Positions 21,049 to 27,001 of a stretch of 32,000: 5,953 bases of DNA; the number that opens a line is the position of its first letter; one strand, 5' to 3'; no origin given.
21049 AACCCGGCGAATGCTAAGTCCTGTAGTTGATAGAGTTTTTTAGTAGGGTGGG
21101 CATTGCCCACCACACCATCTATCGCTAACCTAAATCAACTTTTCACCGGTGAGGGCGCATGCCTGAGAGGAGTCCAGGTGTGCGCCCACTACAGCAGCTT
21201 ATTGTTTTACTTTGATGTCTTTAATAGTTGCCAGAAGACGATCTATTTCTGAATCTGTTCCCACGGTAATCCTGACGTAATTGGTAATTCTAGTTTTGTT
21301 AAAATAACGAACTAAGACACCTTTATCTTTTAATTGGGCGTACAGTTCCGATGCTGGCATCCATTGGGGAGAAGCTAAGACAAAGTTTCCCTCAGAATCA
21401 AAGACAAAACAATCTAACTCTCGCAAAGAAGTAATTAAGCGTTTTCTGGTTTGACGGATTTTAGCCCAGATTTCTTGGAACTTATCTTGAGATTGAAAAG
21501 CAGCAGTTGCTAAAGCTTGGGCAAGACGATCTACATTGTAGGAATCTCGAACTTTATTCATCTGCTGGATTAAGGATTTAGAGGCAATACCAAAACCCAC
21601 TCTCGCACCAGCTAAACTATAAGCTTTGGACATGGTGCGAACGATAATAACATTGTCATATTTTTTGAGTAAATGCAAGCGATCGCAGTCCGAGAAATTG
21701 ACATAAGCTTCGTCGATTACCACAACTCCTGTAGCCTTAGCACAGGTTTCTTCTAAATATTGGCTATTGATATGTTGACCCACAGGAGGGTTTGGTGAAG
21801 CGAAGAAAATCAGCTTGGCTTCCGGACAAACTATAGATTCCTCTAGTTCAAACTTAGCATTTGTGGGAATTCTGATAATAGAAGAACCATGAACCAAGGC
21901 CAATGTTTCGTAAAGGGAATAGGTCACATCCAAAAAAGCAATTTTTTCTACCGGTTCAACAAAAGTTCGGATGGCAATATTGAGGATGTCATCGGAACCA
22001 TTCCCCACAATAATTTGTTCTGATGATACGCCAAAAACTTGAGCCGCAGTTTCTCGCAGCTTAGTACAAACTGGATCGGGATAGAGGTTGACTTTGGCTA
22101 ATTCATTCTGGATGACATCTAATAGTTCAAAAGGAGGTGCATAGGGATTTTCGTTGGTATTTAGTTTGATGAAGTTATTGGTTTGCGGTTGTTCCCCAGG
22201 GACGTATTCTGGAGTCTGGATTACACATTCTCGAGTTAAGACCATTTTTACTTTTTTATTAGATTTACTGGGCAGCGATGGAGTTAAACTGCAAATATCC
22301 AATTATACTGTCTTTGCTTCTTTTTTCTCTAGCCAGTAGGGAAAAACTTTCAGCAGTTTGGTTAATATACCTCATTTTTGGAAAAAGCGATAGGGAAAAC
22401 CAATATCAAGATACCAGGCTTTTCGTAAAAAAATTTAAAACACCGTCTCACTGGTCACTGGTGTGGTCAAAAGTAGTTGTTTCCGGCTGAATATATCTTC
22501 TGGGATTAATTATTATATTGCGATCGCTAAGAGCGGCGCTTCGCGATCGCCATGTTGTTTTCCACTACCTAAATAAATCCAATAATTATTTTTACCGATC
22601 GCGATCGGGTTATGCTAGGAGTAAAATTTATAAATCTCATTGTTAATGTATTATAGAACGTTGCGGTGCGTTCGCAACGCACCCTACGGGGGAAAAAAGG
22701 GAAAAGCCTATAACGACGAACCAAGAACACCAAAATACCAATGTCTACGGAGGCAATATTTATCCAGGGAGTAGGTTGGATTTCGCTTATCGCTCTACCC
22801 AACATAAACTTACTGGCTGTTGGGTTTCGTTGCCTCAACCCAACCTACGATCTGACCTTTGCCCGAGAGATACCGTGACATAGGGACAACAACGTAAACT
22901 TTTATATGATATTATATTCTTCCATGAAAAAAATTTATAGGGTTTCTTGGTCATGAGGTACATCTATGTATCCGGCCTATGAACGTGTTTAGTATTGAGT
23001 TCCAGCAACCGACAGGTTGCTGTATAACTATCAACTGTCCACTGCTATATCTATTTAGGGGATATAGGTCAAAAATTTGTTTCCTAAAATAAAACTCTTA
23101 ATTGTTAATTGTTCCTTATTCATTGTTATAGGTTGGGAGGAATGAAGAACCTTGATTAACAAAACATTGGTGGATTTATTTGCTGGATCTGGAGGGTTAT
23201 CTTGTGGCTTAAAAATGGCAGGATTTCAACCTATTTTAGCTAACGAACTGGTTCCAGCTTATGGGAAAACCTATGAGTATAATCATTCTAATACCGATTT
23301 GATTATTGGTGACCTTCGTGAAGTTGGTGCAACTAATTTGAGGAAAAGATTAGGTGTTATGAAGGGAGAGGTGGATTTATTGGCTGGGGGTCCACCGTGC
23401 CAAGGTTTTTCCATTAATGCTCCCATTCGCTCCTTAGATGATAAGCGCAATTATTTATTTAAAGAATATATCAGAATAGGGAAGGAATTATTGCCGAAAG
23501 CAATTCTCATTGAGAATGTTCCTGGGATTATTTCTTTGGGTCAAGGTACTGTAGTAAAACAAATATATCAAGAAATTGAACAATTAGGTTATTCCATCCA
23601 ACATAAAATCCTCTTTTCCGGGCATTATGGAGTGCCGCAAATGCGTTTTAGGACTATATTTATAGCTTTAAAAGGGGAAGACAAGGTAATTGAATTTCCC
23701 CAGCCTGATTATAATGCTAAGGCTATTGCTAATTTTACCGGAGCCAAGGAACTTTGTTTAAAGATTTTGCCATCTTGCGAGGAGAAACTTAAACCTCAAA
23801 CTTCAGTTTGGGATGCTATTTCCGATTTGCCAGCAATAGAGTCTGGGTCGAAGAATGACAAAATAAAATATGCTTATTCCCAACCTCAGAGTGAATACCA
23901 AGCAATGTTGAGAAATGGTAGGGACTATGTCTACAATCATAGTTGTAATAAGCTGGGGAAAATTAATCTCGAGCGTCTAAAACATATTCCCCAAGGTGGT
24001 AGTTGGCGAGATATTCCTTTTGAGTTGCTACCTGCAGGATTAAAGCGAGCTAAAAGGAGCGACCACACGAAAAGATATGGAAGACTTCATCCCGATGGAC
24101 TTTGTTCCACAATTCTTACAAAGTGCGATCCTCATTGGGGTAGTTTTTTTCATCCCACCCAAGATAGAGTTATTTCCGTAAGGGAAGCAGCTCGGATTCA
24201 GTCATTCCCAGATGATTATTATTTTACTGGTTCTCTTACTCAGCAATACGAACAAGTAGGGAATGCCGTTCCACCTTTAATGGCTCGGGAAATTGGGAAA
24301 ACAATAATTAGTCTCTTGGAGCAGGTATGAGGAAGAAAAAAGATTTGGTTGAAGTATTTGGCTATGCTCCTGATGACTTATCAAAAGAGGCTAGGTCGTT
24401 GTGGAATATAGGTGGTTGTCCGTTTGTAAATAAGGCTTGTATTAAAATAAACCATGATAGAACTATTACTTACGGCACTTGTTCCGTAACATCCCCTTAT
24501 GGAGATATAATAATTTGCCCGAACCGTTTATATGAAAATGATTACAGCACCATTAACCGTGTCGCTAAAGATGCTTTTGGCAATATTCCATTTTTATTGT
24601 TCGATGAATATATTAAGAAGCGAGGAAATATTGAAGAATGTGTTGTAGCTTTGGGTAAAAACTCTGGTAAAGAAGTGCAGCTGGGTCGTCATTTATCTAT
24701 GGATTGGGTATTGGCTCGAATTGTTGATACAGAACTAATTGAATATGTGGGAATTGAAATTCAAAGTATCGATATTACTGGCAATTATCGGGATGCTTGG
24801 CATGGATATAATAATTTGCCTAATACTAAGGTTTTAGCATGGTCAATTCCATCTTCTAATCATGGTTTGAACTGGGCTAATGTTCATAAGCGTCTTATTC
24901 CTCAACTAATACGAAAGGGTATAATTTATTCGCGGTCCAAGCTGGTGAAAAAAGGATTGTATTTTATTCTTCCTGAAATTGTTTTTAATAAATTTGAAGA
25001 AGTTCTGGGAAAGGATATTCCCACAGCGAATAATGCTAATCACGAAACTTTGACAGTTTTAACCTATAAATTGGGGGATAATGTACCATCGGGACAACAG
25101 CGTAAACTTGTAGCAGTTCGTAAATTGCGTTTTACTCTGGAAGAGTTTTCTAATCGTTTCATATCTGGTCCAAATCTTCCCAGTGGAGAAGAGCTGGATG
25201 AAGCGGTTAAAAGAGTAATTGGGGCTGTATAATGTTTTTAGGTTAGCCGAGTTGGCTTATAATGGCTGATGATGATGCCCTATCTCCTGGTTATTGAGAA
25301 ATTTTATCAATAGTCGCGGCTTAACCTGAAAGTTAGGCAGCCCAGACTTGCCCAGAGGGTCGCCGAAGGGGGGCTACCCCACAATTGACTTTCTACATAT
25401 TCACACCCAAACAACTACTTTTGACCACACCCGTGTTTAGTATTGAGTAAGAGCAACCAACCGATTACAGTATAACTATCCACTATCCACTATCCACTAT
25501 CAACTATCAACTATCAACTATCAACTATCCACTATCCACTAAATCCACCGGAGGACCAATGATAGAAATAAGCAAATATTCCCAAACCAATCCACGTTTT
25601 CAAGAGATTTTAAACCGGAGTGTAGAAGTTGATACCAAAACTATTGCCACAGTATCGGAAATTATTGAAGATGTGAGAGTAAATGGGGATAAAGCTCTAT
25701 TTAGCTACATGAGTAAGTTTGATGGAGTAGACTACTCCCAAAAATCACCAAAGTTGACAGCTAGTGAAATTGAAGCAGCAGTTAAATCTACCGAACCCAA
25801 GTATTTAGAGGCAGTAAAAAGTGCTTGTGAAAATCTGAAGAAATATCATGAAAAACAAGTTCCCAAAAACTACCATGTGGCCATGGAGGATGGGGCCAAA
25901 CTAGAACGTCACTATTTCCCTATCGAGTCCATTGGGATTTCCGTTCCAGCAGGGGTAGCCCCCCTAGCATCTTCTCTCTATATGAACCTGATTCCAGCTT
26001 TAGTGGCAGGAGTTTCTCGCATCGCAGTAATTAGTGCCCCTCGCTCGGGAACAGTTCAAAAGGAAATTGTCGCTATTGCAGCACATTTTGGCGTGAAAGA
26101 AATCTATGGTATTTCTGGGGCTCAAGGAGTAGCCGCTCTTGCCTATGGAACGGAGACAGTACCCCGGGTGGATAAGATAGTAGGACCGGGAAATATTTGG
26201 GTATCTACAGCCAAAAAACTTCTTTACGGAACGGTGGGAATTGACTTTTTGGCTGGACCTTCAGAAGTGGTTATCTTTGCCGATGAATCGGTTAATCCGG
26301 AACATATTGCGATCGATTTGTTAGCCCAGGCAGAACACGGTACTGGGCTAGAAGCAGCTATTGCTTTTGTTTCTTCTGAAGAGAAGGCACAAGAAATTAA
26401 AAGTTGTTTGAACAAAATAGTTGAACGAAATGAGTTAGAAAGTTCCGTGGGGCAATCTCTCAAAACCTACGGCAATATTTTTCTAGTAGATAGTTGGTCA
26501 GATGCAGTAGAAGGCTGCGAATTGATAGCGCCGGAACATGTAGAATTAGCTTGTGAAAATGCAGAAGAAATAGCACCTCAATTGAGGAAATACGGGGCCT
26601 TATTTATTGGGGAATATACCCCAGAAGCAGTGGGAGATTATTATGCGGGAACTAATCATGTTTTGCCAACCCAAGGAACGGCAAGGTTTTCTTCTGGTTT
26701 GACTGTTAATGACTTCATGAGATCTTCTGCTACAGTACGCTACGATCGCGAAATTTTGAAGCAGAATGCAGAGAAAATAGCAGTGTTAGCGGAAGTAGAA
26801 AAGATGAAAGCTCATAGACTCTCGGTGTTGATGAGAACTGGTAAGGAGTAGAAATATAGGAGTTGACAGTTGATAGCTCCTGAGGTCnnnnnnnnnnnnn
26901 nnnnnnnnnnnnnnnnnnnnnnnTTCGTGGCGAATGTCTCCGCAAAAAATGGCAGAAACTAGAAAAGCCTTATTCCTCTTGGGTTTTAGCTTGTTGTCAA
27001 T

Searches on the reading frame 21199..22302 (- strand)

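Call 93: search_protein_families(library=pfam, proteins=[window:21199-22302:-], max_evalue=0.00001)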
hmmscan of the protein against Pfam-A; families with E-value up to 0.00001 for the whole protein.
window:21199-22302:- (367 aa): 1 family
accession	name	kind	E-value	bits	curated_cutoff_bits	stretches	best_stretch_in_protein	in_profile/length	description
PF00155.27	Aminotran_1_2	-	5.6e-52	177.6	19.7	1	43-360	2-361/361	Aminotransferase class I and II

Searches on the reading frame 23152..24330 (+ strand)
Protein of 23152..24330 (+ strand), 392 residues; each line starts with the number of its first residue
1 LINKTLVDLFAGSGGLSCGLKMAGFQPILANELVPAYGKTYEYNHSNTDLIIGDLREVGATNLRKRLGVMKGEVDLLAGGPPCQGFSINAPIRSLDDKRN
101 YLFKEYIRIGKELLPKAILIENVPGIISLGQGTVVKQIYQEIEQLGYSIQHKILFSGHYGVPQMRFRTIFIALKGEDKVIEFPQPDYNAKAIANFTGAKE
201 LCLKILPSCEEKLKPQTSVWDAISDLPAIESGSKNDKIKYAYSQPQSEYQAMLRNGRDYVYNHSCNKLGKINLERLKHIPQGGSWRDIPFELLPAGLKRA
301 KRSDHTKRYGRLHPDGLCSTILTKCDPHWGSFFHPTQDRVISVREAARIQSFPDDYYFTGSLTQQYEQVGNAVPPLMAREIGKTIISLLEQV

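Call 93: search_protein_families(library=pfam, proteins=[window:23152-24330:+], max_evalue=0.00001)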
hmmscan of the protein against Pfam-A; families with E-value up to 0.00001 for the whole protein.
window:23152-24330:+ (392 aa): 1 family
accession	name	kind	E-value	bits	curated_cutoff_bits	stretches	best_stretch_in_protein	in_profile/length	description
PF00145.23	DNA_methylase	-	3.3e-65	221.1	22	1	6-386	3-323/324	C-5 cytosine-specific DNA methylase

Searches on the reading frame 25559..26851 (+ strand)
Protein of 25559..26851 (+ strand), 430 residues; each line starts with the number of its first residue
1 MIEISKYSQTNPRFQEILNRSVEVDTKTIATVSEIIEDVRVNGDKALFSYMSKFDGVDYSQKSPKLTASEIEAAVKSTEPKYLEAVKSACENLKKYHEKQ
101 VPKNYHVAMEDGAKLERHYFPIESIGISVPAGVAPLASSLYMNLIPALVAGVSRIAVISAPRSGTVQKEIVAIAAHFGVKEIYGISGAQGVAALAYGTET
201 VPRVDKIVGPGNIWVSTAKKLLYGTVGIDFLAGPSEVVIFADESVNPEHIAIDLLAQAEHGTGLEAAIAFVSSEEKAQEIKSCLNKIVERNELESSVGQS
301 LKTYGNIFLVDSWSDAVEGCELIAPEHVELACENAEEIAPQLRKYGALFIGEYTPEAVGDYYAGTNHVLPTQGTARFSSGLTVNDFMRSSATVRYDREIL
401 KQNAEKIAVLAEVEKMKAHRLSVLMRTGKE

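Call 93: search_protein_families(library=pfam, proteins=[window:25559-26851:+], max_evalue=0.00001)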
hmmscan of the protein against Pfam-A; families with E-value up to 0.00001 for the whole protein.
window:25559-26851:+ (430 aa): 1 family
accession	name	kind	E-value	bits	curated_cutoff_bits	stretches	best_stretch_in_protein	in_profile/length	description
PF00815.25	Histidinol_dh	-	2.9e-140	468.3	27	1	20-426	3-410/411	Histidinol dehydrogenase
